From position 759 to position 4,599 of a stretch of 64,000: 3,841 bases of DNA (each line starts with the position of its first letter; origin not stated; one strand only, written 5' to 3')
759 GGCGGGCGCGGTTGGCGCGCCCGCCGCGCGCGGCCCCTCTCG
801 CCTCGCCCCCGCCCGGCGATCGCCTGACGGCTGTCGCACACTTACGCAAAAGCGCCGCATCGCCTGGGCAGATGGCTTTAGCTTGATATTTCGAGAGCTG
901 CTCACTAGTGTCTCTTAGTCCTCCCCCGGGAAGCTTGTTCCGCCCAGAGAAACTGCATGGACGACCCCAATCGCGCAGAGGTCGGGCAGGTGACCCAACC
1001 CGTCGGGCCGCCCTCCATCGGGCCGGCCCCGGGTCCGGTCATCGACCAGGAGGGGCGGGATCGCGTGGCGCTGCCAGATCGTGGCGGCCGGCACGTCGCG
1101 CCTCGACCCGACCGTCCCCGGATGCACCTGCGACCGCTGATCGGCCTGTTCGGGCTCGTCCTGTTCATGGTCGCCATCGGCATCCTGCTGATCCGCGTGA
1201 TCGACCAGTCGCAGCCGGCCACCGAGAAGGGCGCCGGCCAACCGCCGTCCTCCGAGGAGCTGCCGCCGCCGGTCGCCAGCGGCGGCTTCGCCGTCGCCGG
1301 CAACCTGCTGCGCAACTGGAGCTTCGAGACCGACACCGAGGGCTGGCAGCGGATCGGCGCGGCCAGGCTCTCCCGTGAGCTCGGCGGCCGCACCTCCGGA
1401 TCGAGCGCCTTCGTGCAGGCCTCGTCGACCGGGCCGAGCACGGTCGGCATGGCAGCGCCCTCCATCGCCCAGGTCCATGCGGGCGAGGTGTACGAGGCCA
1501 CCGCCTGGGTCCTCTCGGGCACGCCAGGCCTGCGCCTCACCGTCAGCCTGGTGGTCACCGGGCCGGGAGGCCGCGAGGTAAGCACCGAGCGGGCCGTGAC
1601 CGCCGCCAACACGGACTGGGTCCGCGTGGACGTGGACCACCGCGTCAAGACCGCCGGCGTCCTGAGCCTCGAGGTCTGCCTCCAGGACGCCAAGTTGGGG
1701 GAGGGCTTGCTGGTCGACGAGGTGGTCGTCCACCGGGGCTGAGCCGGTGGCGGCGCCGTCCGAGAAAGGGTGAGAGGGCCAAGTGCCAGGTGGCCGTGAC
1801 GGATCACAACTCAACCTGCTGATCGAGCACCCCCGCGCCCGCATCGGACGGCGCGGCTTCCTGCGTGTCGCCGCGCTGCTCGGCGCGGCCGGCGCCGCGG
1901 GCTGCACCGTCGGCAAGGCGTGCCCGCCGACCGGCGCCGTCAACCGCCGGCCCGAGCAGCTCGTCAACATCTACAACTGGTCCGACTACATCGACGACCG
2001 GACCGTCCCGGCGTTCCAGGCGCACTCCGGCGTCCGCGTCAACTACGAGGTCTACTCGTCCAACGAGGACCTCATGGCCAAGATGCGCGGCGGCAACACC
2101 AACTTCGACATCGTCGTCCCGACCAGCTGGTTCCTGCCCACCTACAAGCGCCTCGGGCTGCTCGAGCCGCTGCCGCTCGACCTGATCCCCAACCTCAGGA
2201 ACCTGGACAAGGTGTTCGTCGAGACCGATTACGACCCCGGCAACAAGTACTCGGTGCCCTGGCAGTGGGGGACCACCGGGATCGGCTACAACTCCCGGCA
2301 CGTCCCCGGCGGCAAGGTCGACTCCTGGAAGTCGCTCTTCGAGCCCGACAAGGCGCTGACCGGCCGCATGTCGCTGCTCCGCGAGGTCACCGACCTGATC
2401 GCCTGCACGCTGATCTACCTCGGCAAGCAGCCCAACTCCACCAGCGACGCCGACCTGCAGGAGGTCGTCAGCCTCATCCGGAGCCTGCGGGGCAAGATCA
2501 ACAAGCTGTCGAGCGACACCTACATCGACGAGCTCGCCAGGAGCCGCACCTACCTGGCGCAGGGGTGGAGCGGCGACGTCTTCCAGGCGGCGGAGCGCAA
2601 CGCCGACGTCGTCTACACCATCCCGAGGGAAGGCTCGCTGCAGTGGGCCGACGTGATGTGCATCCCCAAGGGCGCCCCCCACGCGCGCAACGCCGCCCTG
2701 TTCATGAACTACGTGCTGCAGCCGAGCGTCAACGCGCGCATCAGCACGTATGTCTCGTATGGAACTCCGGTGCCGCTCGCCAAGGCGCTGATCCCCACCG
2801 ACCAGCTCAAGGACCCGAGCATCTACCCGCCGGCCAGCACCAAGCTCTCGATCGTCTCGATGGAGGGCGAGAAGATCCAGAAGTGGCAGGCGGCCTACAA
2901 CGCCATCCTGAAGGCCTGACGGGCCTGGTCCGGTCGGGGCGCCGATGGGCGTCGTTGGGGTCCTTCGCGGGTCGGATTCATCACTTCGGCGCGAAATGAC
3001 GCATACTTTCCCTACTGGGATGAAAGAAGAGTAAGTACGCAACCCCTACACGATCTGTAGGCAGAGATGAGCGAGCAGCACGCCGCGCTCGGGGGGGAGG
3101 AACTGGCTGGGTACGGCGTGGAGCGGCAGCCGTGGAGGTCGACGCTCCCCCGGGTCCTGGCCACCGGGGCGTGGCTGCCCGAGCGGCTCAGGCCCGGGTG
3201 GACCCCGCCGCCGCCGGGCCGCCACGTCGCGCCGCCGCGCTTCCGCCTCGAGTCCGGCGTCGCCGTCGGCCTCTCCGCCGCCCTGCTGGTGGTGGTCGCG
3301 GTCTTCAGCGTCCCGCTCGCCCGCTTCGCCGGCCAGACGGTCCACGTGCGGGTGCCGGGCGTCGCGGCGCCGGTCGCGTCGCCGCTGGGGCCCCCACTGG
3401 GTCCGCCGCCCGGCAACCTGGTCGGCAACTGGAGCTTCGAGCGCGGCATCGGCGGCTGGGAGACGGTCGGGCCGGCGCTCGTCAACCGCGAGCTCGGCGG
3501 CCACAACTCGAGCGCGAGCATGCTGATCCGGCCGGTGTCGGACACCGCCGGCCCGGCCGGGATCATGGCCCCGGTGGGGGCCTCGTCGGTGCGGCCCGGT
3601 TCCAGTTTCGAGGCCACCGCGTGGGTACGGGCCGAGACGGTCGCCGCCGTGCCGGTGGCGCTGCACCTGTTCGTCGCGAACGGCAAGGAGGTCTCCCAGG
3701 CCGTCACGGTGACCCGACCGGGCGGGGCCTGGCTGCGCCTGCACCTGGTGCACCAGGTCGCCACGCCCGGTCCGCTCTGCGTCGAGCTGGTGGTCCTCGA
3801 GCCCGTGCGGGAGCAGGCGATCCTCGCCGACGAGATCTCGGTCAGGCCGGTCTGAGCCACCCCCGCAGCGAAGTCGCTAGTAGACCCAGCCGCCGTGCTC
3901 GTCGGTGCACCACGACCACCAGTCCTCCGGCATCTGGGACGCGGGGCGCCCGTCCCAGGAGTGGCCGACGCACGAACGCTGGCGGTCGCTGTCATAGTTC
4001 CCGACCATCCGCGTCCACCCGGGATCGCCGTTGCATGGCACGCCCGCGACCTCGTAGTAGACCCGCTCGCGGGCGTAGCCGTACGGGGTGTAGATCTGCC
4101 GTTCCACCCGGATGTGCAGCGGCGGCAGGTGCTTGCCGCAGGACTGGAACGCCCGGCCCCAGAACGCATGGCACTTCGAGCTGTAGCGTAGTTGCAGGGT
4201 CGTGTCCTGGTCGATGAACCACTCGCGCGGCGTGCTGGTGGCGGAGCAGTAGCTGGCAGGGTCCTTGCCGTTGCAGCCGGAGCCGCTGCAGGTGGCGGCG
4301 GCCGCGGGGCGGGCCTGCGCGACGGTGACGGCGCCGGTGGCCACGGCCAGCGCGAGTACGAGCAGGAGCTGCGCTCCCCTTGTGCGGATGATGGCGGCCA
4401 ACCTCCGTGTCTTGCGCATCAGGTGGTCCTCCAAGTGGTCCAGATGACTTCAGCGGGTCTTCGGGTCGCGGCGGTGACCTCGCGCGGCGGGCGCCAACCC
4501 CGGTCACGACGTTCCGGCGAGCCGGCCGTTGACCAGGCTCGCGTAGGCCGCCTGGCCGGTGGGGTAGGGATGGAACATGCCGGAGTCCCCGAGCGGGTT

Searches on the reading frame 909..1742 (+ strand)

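Call 34: search_protein_families(library=pfam, proteins=[window:909-1742:+], max_evalue=1)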
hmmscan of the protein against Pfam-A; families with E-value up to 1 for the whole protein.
window:909-1742:+ (277 aa): 1 family
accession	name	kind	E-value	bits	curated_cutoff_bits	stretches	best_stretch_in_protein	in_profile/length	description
PF02018.23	CBM_4_9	-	0.00014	22.7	25.9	1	131-258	1-131/136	Carbohydrate binding domain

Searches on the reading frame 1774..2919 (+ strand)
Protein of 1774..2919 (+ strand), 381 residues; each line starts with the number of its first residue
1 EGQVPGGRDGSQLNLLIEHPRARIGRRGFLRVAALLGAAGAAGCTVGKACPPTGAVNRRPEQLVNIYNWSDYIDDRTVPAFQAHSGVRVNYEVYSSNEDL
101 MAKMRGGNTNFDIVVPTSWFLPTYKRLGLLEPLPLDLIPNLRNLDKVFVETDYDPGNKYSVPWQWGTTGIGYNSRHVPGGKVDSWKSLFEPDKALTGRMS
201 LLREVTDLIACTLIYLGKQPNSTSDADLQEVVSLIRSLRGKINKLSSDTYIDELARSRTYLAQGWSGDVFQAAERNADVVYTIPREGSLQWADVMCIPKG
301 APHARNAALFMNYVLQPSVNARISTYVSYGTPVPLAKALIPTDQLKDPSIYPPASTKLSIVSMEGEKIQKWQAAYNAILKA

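Call 34: search_protein_families(library=pfam, proteins=[window:1774-2919:+], max_evalue=1)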
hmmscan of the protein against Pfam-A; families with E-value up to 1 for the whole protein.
window:1774-2919:+ (381 aa): 5 families
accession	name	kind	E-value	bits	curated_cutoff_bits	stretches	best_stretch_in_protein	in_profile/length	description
PF13416.11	SBP_bac_8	-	9.7e-32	111.3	27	1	80-346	5-272/279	Bacterial extracellular solute-binding protein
PF13343.11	SBP_bac_6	-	3.1e-20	73.1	24.6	1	117-335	17-220/245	Bacterial extracellular solute-binding protein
PF01547.30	SBP_bac_1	-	1.3e-11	45.5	26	1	79-319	15-305/307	Bacterial extracellular solute-binding protein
PF13531.11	SBP_bac_11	-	1.4e-06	28.7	25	2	76-118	15-55/227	Bacterial extracellular solute-binding protein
PF04977.20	DivIC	-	0.0055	16.9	28.9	1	225-262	30-68/80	Septum formation initiator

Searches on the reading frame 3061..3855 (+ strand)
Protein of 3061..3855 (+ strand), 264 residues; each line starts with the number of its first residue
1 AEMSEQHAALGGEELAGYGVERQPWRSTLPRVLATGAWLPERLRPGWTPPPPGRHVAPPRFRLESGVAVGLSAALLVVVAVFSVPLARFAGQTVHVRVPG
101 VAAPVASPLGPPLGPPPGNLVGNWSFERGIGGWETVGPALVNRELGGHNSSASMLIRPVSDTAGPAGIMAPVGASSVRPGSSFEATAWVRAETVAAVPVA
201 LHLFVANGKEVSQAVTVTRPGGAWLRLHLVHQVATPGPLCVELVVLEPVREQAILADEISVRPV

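Call 34: search_protein_families(library=pfam, proteins=[window:3061-3855:+], max_evalue=1)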
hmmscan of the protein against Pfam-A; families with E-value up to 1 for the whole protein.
window:3061-3855:+ (264 aa): 1 family
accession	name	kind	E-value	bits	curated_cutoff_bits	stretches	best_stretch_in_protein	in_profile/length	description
PF10577.15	FAM171A1-2-B_N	-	0.02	14.6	31.2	0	76-144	167-232/254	FAM171A1/A2/B, N-terminal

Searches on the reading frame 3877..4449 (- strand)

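Call 34: search_protein_families(library=pfam, proteins=[window:3877-4449:-], max_evalue=1)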
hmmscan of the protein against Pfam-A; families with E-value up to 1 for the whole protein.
window:3877-4449:- (190 aa): 1 family
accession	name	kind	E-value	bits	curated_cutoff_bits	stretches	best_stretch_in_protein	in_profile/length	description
PF10901.13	DUF2690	-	9.9e-05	23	23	1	59-102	3-48/94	Protein of unknown function (DUF2690)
